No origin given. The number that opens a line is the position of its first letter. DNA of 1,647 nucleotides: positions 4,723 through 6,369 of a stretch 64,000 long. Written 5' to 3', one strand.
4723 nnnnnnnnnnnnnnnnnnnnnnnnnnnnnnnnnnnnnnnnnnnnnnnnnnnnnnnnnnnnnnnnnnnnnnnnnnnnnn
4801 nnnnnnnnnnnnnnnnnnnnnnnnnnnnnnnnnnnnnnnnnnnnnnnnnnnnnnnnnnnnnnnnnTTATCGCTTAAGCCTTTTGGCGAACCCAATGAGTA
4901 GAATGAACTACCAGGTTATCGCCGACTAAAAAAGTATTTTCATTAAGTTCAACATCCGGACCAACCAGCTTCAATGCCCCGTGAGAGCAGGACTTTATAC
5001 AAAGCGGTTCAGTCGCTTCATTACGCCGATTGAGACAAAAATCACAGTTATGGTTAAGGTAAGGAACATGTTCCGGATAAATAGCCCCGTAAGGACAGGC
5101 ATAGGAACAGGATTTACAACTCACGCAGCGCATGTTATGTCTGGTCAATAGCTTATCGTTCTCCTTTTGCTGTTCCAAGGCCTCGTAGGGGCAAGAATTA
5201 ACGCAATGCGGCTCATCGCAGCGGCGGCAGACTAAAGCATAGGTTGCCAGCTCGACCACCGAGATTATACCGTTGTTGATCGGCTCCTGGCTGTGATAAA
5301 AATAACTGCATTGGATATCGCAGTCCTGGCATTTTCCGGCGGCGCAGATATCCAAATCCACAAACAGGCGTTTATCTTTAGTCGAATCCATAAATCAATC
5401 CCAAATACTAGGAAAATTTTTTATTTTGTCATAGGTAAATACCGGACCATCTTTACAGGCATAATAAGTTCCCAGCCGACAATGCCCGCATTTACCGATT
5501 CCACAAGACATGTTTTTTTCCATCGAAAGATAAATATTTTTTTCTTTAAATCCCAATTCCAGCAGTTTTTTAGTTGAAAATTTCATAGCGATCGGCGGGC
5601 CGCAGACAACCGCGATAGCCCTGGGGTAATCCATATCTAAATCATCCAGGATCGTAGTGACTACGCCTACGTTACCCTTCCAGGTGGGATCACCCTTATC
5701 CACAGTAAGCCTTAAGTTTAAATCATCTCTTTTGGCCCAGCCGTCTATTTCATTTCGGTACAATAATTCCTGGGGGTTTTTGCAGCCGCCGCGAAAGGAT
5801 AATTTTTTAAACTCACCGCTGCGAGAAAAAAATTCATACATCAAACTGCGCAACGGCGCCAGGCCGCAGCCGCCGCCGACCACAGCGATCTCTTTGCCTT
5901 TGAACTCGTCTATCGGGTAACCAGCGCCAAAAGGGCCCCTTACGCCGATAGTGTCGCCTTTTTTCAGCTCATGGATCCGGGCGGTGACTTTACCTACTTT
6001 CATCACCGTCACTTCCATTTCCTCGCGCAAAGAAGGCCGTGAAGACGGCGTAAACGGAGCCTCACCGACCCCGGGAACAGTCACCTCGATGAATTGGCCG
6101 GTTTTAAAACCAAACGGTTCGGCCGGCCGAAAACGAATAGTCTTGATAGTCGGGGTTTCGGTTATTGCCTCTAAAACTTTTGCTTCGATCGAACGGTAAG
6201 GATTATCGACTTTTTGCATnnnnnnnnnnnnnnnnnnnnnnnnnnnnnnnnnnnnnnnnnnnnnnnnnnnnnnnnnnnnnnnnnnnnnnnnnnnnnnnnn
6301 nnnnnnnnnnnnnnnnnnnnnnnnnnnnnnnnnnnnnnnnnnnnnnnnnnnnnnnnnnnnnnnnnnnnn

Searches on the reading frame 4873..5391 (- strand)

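Call 23: search_protein_families(library=pfam, proteins=[window:4873-5391:-])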
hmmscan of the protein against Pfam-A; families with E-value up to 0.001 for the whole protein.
window:4873-5391:- (172 aa): 6 families
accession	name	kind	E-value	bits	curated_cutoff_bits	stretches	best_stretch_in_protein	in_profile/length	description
PF13247.11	Fer4_11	-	1.9e-15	57.3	26.2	1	51-142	6-97/100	4Fe-4S dicluster domain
PF13187.11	Fer4_9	-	4.8e-08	33.3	27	2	55-104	2-52/52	4Fe-4S dicluster domain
PF12838.12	Fer4_7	-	1.6e-07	32.1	27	1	55-103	2-52/52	4Fe-4S dicluster domain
PF00037.32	Fer4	-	1.4e-05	25.1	21.1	1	88-105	7-24/24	4Fe-4S binding domain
PF13484.11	Fer4_16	-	0.0001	23.4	30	0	88-107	1-20/66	4Fe-4S double cluster binding domain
PF13237.11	Fer4_10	-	0.00055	20.2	25.5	0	54-100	8-53/53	4Fe-4S dicluster domain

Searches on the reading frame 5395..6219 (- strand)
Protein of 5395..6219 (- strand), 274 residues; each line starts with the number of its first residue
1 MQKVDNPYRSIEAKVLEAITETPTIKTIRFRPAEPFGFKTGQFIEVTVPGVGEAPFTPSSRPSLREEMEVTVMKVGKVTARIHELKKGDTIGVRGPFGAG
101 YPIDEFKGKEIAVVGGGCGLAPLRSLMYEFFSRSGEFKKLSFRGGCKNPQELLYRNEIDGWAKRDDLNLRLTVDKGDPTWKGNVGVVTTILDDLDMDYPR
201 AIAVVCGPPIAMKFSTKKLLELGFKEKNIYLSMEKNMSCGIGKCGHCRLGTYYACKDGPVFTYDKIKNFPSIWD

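Call 23: search_protein_families(library=pfam, proteins=[window:5395-6219:-])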
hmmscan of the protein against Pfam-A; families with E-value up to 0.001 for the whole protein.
window:5395-6219:- (274 aa): 3 families
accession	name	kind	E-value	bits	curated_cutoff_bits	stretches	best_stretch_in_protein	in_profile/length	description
PF00175.26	NAD_binding_1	-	2e-12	48.2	22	1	114-214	2-106/109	Oxidoreductase NAD-binding domain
PF10418.14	DHODB_Fe-S_bind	-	4.8e-11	42.6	23.9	1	234-266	1-40/41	Iron-sulfur cluster binding domain of dihydroorotate dehydrogenase B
PF00970.30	FAD_binding_6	-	5.9e-07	30.2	21.1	1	27-99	16-96/99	Oxidoreductase FAD-binding domain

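Call 46: search_solved_structures(query=window:5395-6219:-, max_evalue=0.00001)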
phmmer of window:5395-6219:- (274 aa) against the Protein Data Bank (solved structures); distinct sequences matched with E-value up to 0.00001: 28.
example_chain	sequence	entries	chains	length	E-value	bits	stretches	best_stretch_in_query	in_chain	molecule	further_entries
9nez_C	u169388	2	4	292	6.1e-58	199.4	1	3-273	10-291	Sulfhydrogenase 1 subunit gamma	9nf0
5ksw_B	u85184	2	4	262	1.2e-19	73.7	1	40-262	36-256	Dihydroorotate dehydrogenase B (NAD(+)), electron transfer subunit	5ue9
1ep1_B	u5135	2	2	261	7.5e-18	67.8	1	41-262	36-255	DIHYDROOROTATE DEHYDROGENASE B (PYRK SUBUNIT)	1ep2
1ep3_B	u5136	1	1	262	7.6e-18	67.8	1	41-262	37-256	DIHYDROOROTATE DEHYDROGENASE B (PYRK SUBUNIT)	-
7qty_A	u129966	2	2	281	2.1e-17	66.4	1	76-231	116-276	Na(+)-translocating NADH-quinone reductase subunit F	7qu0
8ad3_A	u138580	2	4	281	3.9e-16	62.2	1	75-231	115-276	Na(+)-translocating NADH-quinone reductase subunit F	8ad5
4u9u_A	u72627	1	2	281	4.2e-16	62.1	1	75-231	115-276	Na(+)-translocating NADH-quinone reductase subunit F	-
8ad4_A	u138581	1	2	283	4.4e-16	62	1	75-231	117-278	Na(+)-translocating NADH-quinone reductase subunit F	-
4uaj_A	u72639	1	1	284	4.6e-16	62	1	75-231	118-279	Na(+)-translocating NADH-quinone reductase subunit F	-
7qu3_A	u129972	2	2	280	7.2e-16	61.3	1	75-231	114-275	Na(+)-translocating NADH-quinone reductase subunit F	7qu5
8a1t_F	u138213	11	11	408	2.1e-15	59.8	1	76-231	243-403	Na(+)-translocating NADH-quinone reductase subunit F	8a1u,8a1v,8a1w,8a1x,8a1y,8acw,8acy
7xk3_F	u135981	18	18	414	2.1e-15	59.8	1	76-231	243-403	Na(+)-translocating NADH-quinone reductase subunit F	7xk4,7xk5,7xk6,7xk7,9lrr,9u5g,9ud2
4ylf_A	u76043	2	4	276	3.5e-15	59.1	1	39-265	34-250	Dihydroorotate dehydrogenase B (NAD(+)), electron transfer subunit homolog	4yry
5yly_A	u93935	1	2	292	1.3e-12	50.7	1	76-227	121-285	Nitrate reductase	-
7rom_A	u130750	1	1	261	3.2e-12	49.4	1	55-234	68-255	NADH-cytochrome b5 reductase 1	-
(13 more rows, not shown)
